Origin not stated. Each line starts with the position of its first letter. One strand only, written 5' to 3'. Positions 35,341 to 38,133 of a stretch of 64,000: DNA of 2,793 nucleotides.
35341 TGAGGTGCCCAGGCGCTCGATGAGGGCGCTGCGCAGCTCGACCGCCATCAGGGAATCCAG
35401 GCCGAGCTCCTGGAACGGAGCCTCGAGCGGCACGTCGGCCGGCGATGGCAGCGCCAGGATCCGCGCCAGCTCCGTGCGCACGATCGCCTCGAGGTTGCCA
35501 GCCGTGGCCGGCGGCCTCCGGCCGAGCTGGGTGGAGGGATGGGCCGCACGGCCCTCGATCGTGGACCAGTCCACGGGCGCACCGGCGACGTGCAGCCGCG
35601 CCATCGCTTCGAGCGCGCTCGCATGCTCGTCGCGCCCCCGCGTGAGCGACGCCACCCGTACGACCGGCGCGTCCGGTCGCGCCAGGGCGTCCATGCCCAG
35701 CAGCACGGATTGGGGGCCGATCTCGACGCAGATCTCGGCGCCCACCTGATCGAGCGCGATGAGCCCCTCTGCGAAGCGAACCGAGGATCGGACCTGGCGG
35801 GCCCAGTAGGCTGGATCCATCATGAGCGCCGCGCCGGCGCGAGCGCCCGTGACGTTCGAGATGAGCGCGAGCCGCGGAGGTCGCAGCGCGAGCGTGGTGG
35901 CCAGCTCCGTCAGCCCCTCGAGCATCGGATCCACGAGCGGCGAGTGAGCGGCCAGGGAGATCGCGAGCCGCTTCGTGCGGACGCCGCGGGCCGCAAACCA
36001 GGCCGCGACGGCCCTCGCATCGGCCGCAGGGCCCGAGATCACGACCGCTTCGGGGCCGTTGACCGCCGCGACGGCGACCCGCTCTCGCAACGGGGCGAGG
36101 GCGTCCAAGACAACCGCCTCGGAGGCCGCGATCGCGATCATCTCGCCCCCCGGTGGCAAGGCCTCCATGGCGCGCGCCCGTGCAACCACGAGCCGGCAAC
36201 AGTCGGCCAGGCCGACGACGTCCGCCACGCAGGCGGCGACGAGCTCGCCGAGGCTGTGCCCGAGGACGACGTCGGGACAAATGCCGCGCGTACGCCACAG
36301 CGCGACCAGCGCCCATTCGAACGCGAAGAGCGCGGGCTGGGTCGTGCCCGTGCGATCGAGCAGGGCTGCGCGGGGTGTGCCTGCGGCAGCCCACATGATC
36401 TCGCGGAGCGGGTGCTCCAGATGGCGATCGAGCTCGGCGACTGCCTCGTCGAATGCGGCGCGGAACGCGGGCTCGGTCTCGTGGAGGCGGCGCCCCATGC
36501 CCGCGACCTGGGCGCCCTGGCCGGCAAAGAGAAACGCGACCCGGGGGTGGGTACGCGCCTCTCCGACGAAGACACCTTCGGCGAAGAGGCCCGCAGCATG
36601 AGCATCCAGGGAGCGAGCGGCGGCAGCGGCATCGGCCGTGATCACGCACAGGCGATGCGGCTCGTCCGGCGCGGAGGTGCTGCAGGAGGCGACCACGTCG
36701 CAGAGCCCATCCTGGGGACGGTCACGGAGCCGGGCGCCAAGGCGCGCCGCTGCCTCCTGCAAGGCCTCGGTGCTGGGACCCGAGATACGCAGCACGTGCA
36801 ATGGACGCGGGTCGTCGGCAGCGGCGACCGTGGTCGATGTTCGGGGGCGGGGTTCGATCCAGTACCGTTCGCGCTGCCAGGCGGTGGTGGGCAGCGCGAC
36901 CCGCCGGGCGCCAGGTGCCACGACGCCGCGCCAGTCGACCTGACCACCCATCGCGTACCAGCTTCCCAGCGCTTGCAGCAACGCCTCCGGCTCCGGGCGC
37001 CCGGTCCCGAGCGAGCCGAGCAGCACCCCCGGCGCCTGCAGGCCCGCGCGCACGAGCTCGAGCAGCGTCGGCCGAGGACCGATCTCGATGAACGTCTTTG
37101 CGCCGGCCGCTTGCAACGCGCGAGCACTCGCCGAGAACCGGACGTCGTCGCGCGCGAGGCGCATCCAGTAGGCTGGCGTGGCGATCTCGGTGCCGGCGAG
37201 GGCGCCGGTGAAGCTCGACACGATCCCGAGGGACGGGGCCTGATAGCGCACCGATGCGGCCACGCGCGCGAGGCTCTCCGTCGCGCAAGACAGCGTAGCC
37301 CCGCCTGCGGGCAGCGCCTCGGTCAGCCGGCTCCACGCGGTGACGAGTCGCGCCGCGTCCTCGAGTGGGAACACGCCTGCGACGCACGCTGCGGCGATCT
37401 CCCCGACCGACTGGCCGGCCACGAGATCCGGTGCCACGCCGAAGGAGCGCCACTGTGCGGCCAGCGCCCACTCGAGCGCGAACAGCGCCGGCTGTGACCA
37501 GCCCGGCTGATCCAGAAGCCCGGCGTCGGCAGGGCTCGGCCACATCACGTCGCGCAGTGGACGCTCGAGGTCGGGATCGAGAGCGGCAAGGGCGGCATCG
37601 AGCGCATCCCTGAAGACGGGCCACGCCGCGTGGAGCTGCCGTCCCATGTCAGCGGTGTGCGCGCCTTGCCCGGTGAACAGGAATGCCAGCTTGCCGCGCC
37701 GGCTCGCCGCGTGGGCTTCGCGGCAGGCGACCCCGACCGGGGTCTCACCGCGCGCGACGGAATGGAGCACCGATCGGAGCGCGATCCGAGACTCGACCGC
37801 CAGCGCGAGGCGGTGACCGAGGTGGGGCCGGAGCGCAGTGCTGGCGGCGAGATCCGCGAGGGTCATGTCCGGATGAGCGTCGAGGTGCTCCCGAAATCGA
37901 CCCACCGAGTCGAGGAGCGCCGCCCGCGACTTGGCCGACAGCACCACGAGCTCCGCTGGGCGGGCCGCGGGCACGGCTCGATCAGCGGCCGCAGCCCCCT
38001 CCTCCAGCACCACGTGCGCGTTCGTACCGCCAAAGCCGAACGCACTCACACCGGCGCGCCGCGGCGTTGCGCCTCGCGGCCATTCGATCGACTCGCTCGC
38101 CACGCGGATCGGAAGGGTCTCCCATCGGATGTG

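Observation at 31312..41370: PKS with tandem ATs (first one gutted), an AT relic in module 2, and no release domain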

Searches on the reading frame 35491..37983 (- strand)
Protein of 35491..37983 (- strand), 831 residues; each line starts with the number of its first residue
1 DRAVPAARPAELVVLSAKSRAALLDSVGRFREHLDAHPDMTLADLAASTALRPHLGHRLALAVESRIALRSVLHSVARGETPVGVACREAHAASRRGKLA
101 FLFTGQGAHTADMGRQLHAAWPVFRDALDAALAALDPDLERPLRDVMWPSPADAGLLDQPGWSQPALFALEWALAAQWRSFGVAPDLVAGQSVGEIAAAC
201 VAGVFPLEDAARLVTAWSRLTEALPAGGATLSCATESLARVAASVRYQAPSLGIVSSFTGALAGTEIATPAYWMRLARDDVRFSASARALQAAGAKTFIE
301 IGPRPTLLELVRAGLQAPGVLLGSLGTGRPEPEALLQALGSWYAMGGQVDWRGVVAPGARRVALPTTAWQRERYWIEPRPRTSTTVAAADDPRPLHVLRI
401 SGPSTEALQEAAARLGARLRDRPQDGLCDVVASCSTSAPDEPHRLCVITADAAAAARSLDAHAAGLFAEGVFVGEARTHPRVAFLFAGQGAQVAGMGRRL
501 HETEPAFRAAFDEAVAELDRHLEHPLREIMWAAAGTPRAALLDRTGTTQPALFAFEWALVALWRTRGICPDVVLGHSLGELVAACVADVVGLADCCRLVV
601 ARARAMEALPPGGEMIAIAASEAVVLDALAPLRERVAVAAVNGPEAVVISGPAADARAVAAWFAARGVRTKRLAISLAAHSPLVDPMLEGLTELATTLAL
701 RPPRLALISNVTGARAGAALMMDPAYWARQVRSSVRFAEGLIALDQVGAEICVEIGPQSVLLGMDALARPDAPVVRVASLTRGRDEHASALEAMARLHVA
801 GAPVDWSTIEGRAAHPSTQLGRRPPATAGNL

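Call 14: find_homologous_proteins(query=window:35491-37983:-, max_evalue=1e-30)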
Query seq(831 aa) (831 aa): 441 proteins with E <= 1e-30 among 8000 candidates; the best 120 are listed.
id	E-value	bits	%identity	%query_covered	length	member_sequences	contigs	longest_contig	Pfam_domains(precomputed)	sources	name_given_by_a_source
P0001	2.0e-170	587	38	93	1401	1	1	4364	PF22336.3,PF00109.33,PF21089.4,PF22621.3,PF00550.32,PF00108.30,PF02801.29,PF16197.12,PF00698.27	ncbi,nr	ncbi:MAG TPA: acyltransferase domain-containing protein, partial [Myxococcales bacterium]|nr:acyltra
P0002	8.4e-150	519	49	47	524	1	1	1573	PF22336.3,PF22621.3,PF02801.29,PF16197.12,PF00698.27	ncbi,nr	ncbi:MAG: type I polyketide synthase, partial [Myxococcales bacterium]|nr:type I polyketide synthase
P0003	9.5e-143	495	43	49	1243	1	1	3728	PF08659.17,PF22336.3,PF00109.33,PF22621.3,PF00550.32,PF00106.32,PF02801.29,PF16197.12,PF01370.28,PF22953.4,PF00698.27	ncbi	ncbi:MAG TPA: type I polyketide synthase, partial [Polyangiaceae bacterium]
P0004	6.7e-141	489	46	46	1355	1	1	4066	PF00109.33,PF22621.3,PF00550.32,PF00108.30,PF02801.29,PF16197.12,PF00698.27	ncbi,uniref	ncbi:type I polyketide synthase, partial [Amycolatopsis sp. SID8362]|uniref:type I polyketide syntha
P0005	4.5e-139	483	47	52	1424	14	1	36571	PF22336.3,PF00109.33,PF22621.3,PF00107.33,PF00550.32,PF02801.29,PF16197.12,PF13602.13,PF08240.18,PF00698.27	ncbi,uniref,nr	ncbi:hypothetical protein BE04_23035 [Sorangium cellulosum]|uniref:Carrier domain-containing protein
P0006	2.1e-132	461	40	51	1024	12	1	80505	PF22336.3,PF00109.33,PF22621.3,PF02801.29,PF16197.12,PF00698.27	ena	-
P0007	1.0e-131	459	45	49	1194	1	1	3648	PF22336.3,PF00109.33,PF22621.3,PF00550.32,PF00108.30,PF02801.29,PF16197.12,PF00698.27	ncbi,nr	ncbi:MAG TPA: beta-ketoacyl synthase N-terminal-like domain-containing protein, partial [Pseudomonad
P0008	7.7e-124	433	46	50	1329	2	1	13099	PF22336.3,PF00109.33,PF22621.3,PF00550.32,PF00108.30,PF00975.27,PF02801.29,PF16197.12,PF00698.27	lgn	-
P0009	3.2e-123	431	44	51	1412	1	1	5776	PF08659.17,PF22336.3,PF21089.4,PF22621.3,PF00550.32,PF14765.13,PF00106.32,PF16197.12,PF01370.28,PF00698.27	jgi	jgi:polyene macrolide polyketide synthase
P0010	2.5e-121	424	49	42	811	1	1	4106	PF22336.3,PF00109.33,PF22621.3,PF00108.30,PF02801.29,PF16197.12,PF00698.27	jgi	jgi:polyketide synthase 12/epothilone polyketide synthase D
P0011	7.1e-119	416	47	50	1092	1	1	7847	PF22336.3,PF00109.33,PF22621.3,PF00108.30,PF02801.29,PF16197.12,PF00698.27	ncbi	-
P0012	7.3e-119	416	47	52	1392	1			PF22336.3,PF00109.33,PF22621.3,PF00550.32,PF00108.30,PF02801.29,PF16197.12,PF00698.27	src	-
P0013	1.6e-117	412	38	50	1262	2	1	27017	PF22336.3,PF00109.33,PF21394.4,PF22621.3,PF02801.29,PF16197.12,PF22953.4,PF00698.27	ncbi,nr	ncbi:acyltransferase domain-containing protein [Nostoc sp. CHAB 5834]|nr:acyltransferase domain-cont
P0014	2.8e-117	411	44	51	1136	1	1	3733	PF22336.3,PF00109.33,PF21089.4,PF22621.3,PF14765.13,PF00108.30,PF02801.29,PF16197.12,PF00698.27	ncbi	ncbi:MAG: type I polyketide synthase, partial [Polyangiaceae bacterium]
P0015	6.5e-116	407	48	52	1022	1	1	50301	PF22336.3,PF00109.33,PF22621.3,PF00550.32,PF02801.29,PF16197.12,PF00698.27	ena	-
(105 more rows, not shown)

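Call 26: find_related_loci(query=window:35491-37983:-, collection=genome_contigs, flank=10000)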
Query seq(831 aa) (831 aa) in genome_contigs; peptide patterns used: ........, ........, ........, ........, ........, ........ (x = any residue, [..] = any of these).
173 stretches matched a pattern; 116 encode a relative of the query (tblastn E <= 1e-3); the best 80 are kept; 75 distinct loci.
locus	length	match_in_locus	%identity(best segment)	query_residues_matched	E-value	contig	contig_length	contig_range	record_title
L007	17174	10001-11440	49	7-809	2e-96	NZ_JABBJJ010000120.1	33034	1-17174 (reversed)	Pyxidicoccus fallax strain DSM 14698 NODE_120_length_33034_cov_32.3334, whole genome shotgun sequence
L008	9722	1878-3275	41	8-810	3e-90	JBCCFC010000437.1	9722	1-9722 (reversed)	MAG: Chloroflexota bacterium isolate P01_B01_bin.121 k141_4138054_length_9722_cov_10.9770, whole genome shotgun sequence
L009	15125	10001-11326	51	12-809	6e-94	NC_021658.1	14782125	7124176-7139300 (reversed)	Sorangium cellulosum So0157-2, complete sequence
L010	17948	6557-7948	40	12-806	6e-90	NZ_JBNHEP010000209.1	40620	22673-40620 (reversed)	Dapis sp. BLCC M229 strain BLCC-M229 NODE_257_length_40620_cov_58.649205, whole genome shotgun sequence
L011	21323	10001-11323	42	8-824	5e-86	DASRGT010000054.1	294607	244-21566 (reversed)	MAG TPA_asm: Vicinamibacterales bacterium isolate SMAG_U10065 k141_1480418, whole genome shotgun sequence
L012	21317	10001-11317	38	8-809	6e-82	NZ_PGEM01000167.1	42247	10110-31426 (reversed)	Cuspidothrix issatschenkoi CHARLIE-1 contig_169, whole genome shotgun sequence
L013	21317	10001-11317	37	8-815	2e-81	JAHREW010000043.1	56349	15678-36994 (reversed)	MAG: Microcoleus sp. CAWBG506 NZ_CAWBG506_scaffold_43, whole genome shotgun sequence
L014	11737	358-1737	37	12-807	3e-83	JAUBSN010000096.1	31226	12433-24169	Microcoleus sp. F8-C3 NODE_279_length_31226_cov_56.333590, whole genome shotgun sequence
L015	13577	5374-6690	37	8-815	7e-81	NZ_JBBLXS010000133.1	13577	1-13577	Microcoleus anatoxicus PTRS2 371, whole genome shotgun sequence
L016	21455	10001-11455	36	8-824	1e-80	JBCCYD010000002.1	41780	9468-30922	MAG: Cyanobacteria bacterium P01_F01_bin.143 k141_2152134_length_41780_cov_12.3955, whole genome shotgun sequence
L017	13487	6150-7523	47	6-762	2e-80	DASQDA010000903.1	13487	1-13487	MAG TPA_asm: Polyangiaceae bacterium isolate SMAG_U11714 k141_774908, whole genome shotgun sequence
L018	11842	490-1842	39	12-807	2e-80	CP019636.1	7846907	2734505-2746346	Nostocales cyanobacterium HT-58-2, complete sequence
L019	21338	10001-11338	45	4-809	1e-78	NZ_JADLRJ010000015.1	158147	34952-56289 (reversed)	Nocardia blacklockiae strain N-17 NODE_15_length_158147_cov_32.325047, whole genome shotgun sequence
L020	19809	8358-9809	33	8-806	2e-78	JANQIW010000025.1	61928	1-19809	MAG: Prochloraceae cyanobacterium PL24a_bin.78 k99_6193533, whole genome shotgun sequence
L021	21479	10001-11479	40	5-809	3e-78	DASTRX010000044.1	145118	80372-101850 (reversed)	MAG TPA_asm: Polyangiaceae bacterium isolate SMAG_U2265 k141_489655, whole genome shotgun sequence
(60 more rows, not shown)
